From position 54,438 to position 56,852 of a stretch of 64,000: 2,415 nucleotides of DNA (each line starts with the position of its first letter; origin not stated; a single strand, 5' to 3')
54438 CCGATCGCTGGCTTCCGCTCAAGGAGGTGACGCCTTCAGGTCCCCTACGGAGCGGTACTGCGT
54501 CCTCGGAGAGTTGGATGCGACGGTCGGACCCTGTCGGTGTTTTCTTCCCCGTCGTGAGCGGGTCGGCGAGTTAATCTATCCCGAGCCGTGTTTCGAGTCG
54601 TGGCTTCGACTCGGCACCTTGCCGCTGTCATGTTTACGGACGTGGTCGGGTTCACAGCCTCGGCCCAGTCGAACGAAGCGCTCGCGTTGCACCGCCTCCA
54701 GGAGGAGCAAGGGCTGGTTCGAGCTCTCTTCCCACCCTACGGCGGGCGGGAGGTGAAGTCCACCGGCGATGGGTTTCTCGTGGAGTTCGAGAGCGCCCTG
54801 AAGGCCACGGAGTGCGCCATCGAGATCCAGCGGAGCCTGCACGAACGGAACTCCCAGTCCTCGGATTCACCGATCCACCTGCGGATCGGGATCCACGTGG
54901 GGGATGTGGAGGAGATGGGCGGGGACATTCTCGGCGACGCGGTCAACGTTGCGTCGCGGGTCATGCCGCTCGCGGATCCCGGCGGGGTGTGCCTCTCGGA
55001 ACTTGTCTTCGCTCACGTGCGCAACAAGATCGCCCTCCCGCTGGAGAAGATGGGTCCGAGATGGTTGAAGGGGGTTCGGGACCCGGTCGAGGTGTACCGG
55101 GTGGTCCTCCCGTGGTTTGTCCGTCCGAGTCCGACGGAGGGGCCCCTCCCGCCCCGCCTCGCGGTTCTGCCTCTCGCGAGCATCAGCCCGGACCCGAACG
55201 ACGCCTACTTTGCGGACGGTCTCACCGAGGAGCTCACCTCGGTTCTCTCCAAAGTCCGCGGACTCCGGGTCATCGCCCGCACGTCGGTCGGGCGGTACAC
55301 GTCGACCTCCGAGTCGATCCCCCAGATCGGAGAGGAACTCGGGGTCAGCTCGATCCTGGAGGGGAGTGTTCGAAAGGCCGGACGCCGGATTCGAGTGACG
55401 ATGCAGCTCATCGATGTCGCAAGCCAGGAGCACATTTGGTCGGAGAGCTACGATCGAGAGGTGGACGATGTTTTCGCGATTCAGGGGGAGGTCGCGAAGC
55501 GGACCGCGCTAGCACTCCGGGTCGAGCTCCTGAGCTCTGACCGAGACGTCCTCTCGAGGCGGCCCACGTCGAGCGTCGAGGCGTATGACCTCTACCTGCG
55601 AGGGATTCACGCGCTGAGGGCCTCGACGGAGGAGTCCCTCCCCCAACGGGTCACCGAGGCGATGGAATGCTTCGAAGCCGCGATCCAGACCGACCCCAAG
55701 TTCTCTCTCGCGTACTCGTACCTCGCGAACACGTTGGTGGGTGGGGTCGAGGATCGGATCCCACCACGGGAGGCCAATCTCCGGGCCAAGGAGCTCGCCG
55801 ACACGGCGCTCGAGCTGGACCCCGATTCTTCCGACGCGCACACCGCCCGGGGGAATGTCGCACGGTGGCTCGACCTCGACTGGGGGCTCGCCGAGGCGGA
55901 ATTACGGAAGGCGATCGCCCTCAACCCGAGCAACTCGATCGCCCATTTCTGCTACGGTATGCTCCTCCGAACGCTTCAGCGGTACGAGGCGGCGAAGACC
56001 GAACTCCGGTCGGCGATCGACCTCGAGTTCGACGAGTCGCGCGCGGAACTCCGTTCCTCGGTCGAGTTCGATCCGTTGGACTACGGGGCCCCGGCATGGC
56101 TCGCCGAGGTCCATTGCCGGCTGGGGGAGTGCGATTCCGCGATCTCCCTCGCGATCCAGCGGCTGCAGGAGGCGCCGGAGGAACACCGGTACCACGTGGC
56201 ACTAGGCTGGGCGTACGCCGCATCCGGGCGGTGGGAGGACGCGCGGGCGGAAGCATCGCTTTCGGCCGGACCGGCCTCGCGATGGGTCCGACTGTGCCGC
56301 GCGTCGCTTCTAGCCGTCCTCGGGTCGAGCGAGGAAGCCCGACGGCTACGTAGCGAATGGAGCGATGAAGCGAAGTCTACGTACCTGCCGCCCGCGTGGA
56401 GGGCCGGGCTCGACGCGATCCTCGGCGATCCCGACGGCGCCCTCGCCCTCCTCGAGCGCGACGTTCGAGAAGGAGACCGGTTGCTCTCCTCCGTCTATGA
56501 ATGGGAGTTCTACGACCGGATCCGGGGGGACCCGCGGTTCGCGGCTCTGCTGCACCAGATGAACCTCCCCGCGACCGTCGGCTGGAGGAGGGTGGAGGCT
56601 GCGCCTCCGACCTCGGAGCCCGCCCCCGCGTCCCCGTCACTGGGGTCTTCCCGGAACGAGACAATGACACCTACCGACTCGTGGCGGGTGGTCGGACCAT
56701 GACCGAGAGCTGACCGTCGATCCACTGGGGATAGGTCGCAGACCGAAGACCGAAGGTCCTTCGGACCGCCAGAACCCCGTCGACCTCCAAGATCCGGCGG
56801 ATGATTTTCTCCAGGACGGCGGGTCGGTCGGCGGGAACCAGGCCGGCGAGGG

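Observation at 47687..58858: Cluster of three class-III nucleotidyl cyclases (one fused to an AAA/STAND-TPR module) plus a standalone cNMP-binding protein and a tandem Lrp regulator in an archaeon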

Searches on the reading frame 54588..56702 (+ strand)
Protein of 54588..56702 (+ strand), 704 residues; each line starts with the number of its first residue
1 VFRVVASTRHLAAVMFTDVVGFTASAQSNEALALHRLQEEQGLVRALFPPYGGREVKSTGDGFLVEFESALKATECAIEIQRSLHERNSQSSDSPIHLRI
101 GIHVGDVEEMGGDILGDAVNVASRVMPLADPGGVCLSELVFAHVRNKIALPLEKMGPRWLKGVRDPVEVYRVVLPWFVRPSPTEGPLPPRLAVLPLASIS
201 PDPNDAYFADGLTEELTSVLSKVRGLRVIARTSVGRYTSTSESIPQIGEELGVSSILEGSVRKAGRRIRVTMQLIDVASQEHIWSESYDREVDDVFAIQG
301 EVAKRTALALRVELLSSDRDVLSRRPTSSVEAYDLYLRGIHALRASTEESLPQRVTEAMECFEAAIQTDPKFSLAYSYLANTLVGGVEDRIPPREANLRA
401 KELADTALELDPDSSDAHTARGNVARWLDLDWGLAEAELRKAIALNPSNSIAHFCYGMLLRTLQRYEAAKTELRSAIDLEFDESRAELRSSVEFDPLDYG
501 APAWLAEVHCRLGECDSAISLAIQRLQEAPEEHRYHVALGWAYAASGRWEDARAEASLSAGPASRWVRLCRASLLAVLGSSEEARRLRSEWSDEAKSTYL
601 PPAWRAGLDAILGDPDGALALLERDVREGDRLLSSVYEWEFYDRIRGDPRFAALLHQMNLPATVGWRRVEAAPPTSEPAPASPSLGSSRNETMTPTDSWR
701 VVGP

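Call 3: search_protein_families(library=pfam, proteins=[window:54588-56702:+], max_evalue=0.01)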
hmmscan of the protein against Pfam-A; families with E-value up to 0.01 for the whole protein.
window:54588-56702:+ (704 aa): 11 families
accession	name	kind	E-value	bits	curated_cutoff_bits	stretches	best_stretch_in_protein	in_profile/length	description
PF13431.12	TPR_17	-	1.5e-17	62.8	24.4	1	440-470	3-33/34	Tetratricopeptide repeat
PF00211.25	Guanylate_cyc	-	5.7e-13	49.3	21.9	1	11-170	8-179/183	Adenylate and Guanylate cyclase catalytic domain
PF07719.23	TPR_2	-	8.4e-12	44.7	27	0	534-554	2-22/34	Tetratricopeptide repeat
PF13414.12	TPR_11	-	1.7e-11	44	26.8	0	354-383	9-38/42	TPR repeat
PF14559.12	TPR_19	-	5.2e-10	39.9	25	0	516-555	8-47/68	Tetratricopeptide repeat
PF13428.12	TPR_14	-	1.7e-09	37.8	23.5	0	536-573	4-43/44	Tetratricopeptide repeat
PF13432.12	TPR_16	-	1.2e-08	35.7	32.7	2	506-556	4-54/65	Tetratricopeptide repeat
PF13181.12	TPR_8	-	7e-07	29.4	25.7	0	456-481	7-32/34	Tetratricopeptide repeat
PF00515.34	TPR_1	-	3.7e-06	27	27.8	0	356-372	18-34/34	Tetratricopeptide repeat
PF07721.20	TPR_4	-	0.0007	20.4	27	0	534-555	2-23/26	Tetratricopeptide repeat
PF13176.12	TPR_7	-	0.0029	18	27.9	0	537-552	3-18/36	Tetratricopeptide repeat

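Call 79: search_protein_families(library=padloc, proteins=[window:54588-56702:+], max_evalue=0.01)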
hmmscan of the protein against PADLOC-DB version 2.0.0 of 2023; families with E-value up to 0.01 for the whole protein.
window:54588-56702:+ (704 aa): 1 family
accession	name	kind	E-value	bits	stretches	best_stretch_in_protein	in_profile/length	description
PDLC00734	PycC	-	2.1e-06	25.1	1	11-144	189-344/374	Pycsar cyclase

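Call 80: search_protein_families(library=ncbifam, proteins=[window:54588-56702:+], max_evalue=0.001)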
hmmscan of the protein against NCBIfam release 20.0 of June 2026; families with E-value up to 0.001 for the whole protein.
window:54588-56702:+ (704 aa): 9 families
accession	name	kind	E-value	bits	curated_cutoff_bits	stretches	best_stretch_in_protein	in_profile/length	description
NF058673.1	LipAdnlyCyLipJMY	equivalog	2.1e-20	72.9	800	1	7-168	291-445/449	bifunctional lipase/adenylate cyclase LipJ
TIGR04510.1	mod_pep_cyc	subfamily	7.3e-18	64.5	400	2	248-385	311-444/814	putative peptide modification system cyclase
TIGR02521.1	type_IV_pilW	equivalog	3.5e-12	46.4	154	1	399-478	49-127/234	type IV pilus biogenesis/stability protein PilW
TIGR02917.1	PEP_TPR_lipo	equivalog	1.1e-11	43.4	312.2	1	353-474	139-251/899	XrtA/PEP-CTERM system TPR-repeat protein PrsT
NF009037.0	PRK12370.1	equivalog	1.7e-09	36.6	589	1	170-481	103-403/553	HilA/EilA family virulence transcriptional regulator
NF040959.1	MamA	equivalog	3.5e-09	36.4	200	1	399-485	89-174/204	magnetosome protein MamA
NF047558.1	TPR_END_plus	domain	8.5e-07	28.8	32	1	605-655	5-55/56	TPR end-of-group domain-containing protein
NF033762.1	social_mot_Tgl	equivalog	1.5e-05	24.5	225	0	435-489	50-107/252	social motility TPR repeat lipoprotein Tgl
TIGR00540.1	TPR_hemY_coli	hypoth_equivalog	0.00047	19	142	0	510-589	303-383/385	heme biosynthesis-associated TPR protein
